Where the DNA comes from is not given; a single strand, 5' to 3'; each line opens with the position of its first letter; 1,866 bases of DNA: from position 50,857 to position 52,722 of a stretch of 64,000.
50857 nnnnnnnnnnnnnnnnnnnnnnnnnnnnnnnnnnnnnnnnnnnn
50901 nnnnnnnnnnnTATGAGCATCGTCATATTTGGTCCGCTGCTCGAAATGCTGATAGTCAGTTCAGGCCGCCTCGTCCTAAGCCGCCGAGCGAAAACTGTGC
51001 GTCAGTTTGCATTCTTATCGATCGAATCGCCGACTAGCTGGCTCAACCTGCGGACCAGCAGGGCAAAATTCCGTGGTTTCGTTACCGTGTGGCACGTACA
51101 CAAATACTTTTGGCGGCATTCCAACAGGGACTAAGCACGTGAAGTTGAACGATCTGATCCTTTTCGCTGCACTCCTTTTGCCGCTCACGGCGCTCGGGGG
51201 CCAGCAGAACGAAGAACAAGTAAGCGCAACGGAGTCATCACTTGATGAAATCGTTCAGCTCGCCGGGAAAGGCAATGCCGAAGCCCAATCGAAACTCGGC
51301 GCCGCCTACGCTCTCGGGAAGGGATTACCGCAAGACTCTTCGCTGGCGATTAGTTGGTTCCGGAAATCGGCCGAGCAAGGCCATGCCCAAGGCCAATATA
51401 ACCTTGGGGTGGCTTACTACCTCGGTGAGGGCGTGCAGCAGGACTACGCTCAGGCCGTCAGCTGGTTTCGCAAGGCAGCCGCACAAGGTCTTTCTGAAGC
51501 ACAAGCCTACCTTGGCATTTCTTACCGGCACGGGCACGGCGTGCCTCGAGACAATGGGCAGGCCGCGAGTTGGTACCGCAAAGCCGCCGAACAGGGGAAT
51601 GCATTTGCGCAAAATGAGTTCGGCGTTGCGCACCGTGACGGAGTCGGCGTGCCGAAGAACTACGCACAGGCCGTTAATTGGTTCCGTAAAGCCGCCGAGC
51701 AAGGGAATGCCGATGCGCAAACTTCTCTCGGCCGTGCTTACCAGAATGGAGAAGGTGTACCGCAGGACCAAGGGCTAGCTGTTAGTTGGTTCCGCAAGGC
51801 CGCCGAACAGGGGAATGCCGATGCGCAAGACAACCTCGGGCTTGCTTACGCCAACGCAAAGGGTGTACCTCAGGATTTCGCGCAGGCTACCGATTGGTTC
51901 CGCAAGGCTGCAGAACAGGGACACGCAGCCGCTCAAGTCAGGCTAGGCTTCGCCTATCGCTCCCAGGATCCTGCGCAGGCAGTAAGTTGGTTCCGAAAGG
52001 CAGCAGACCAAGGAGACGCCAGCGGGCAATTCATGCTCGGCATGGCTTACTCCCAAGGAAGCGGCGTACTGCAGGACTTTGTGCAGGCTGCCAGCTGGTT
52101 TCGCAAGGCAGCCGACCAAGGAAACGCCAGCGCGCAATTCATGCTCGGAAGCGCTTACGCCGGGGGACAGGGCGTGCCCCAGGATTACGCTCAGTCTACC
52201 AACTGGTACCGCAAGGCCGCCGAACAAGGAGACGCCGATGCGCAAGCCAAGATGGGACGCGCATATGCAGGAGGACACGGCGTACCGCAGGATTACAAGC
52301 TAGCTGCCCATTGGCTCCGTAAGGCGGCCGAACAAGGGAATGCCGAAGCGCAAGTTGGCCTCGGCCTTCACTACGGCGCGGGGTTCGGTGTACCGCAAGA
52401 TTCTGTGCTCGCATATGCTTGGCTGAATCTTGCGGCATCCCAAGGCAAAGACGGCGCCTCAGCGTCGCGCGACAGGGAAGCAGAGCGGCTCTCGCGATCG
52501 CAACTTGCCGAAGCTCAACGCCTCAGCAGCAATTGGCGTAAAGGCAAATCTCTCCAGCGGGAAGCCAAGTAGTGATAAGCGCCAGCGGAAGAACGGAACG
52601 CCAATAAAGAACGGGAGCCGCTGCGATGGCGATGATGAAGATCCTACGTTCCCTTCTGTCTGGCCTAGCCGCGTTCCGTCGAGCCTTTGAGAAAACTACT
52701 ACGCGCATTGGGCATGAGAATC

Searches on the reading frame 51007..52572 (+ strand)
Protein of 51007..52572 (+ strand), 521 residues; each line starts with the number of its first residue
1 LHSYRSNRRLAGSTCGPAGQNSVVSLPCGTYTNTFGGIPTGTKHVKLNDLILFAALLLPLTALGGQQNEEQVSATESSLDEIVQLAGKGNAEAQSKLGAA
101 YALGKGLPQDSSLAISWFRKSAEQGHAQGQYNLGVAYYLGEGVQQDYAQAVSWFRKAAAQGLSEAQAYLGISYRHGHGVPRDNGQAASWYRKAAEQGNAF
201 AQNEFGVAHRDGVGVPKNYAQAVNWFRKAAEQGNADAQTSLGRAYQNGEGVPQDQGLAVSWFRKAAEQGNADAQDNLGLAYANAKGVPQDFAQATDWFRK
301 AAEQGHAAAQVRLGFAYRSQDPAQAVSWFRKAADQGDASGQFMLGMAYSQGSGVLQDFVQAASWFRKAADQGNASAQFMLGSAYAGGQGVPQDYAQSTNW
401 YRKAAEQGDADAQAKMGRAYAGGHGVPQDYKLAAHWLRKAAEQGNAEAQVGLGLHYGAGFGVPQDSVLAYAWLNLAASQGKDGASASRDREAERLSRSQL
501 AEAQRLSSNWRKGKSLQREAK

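Call 6: search_protein_families(library=pfam, proteins=[window:51007-52572:+], max_evalue=0.01)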
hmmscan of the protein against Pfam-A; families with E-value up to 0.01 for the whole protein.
window:51007-52572:+ (521 aa): 5 families
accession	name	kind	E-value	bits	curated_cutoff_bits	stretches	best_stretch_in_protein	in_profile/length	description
PF08238.18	Sel1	-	3.1e-107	347.7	30.7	11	235-270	1-36/36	Sel1 repeat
PF23310.1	TPR_27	-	0.00027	21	27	0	113-157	47-91/110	Plant tetratrico peptide repeats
PF11193.13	DUF2812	-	0.0047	17.6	27.8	0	292-326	3-38/110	Protein of unknown function (DUF2812)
PF20308.4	TPR-S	-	0.0061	17.5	27.6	0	323-407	3-88/102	Tetratricopeptide Repeats-Sensor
PF17113.10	AmpE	-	0.0061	16.4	21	0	399-431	92-124/284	Regulatory signalling modulator protein AmpE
